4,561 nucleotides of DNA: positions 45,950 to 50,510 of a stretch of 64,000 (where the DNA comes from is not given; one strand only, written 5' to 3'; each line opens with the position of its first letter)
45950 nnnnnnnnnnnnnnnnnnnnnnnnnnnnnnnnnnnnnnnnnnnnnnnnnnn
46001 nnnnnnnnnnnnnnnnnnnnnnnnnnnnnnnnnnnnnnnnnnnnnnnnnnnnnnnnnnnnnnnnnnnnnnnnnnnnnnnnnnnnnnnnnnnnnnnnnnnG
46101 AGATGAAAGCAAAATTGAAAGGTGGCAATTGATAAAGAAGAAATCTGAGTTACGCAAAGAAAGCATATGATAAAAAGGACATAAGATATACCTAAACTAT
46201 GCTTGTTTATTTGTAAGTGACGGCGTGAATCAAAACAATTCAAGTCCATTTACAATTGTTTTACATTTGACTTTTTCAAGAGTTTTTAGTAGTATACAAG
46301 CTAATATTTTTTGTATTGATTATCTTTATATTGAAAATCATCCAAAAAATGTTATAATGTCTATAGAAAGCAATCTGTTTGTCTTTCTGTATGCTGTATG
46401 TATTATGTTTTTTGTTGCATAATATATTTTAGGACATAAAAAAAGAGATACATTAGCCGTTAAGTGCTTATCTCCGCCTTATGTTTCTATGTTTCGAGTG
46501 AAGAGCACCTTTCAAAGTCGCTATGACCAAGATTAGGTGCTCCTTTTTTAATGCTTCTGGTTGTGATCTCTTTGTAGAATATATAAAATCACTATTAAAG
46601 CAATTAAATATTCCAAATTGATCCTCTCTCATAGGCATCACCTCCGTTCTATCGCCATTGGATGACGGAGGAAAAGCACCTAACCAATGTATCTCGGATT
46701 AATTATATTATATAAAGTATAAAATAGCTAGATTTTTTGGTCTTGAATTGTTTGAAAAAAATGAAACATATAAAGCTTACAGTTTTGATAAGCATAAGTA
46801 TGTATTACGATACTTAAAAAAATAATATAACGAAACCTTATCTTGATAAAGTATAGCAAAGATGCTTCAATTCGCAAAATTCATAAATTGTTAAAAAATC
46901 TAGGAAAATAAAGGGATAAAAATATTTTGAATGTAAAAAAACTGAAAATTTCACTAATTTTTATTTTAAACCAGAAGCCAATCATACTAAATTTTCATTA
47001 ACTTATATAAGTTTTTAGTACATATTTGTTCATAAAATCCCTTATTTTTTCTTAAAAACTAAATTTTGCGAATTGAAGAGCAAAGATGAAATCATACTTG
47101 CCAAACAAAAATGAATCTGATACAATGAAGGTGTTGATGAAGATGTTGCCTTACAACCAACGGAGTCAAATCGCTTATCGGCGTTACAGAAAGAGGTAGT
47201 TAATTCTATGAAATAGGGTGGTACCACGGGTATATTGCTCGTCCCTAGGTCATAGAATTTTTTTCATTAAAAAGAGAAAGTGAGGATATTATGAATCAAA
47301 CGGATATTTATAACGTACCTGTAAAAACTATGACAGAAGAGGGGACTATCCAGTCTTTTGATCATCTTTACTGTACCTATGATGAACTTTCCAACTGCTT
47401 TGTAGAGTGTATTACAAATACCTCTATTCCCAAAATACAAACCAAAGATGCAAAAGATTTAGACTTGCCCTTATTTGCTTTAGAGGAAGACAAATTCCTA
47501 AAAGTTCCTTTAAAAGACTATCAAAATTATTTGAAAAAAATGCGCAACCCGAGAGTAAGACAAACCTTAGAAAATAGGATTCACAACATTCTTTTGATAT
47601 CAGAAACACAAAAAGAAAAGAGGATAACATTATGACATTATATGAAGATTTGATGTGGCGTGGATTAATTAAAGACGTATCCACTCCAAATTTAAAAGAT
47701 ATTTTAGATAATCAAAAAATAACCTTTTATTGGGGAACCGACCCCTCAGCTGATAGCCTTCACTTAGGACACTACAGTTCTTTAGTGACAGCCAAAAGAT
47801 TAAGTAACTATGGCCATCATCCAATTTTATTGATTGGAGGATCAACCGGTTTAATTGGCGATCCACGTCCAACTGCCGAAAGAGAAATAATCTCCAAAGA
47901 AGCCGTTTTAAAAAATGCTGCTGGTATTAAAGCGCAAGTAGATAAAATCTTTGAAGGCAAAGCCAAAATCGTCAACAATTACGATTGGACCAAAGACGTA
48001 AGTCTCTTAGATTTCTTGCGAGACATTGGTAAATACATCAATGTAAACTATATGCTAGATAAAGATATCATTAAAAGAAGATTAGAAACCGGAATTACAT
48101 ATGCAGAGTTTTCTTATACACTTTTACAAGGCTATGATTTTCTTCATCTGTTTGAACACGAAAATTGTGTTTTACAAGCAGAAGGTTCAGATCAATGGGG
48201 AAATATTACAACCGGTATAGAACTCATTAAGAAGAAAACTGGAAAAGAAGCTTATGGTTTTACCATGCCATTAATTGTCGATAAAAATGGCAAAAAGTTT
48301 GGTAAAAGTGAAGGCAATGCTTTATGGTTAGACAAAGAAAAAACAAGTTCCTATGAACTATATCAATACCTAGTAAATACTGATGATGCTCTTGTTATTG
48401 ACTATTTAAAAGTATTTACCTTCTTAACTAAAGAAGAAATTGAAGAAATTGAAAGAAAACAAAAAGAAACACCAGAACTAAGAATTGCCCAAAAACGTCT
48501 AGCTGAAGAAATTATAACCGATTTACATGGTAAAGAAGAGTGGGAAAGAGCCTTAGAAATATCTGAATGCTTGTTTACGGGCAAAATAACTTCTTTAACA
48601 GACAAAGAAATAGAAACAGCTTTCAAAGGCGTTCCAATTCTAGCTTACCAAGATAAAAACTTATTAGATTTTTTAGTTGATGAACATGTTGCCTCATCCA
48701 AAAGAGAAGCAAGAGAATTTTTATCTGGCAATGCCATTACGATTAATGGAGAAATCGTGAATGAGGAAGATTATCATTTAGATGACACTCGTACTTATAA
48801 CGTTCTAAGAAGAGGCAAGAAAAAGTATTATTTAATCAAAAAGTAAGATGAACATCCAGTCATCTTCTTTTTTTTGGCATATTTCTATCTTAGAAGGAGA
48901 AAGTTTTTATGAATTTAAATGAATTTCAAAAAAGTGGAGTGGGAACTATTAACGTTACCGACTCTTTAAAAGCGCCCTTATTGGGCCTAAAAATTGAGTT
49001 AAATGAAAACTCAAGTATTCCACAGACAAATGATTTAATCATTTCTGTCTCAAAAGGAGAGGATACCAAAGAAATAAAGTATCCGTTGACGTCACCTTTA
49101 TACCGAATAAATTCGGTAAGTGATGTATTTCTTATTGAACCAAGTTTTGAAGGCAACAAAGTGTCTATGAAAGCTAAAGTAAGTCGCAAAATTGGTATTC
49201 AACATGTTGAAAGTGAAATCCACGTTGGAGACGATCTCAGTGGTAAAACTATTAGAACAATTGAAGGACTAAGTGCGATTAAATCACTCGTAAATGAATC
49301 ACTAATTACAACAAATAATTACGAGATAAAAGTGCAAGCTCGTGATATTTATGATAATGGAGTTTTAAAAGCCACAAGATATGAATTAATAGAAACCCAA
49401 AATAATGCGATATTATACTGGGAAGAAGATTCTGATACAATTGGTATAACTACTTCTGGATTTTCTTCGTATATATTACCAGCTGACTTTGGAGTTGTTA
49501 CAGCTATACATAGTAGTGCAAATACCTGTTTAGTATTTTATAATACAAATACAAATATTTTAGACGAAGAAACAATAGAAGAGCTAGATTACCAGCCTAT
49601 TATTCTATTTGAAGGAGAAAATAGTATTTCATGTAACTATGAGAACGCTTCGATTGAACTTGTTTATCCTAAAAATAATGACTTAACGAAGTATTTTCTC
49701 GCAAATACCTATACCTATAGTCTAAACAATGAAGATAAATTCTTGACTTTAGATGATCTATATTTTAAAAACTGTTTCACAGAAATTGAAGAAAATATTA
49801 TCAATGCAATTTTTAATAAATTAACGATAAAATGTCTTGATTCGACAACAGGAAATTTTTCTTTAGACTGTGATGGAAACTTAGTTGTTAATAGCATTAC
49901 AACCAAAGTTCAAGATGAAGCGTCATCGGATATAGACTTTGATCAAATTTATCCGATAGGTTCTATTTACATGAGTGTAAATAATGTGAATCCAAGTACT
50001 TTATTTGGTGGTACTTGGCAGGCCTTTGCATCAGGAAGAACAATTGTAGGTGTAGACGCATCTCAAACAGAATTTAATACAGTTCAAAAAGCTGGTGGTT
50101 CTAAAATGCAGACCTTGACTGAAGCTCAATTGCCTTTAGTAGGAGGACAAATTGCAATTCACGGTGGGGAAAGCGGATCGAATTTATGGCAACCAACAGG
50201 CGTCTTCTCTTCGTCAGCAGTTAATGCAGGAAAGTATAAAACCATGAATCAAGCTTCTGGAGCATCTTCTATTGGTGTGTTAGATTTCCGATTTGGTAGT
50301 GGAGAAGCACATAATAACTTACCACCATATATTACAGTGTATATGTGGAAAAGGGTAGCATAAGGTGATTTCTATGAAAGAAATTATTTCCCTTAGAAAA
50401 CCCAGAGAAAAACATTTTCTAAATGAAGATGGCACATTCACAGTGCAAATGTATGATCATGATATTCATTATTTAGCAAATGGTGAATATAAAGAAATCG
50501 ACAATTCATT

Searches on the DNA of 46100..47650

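Call 69: search_rna_families(source=window, start=46100, end=47650, threshold=evalue, max_evalue=1)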
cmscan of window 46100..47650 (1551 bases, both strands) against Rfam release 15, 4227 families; matches with E-value up to 1: 2.
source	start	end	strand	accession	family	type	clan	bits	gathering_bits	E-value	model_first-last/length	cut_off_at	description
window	47059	47249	+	RF00230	T-box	Cis-reg; leader;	-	51.2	93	6.6e-10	1-219/219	no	T-box leader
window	46544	46610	+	RF04089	mir-753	Gene; miRNA;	-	31.3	62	0.00034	1-62/62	no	mir-753 microRNA precursor family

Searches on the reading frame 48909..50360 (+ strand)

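Call 5: search_protein_families(library=pfam, proteins=[window:48909-50360:+], max_evalue=0.1)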
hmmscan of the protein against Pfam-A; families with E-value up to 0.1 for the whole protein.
window:48909-50360:+ (484 aa): 1 family
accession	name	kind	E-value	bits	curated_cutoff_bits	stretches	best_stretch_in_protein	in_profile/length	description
PF21939.1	Gp10_C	-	6.4e-30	105.3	27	1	344-483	2-139/139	Baseplate structural protein Gp10, C-terminal domain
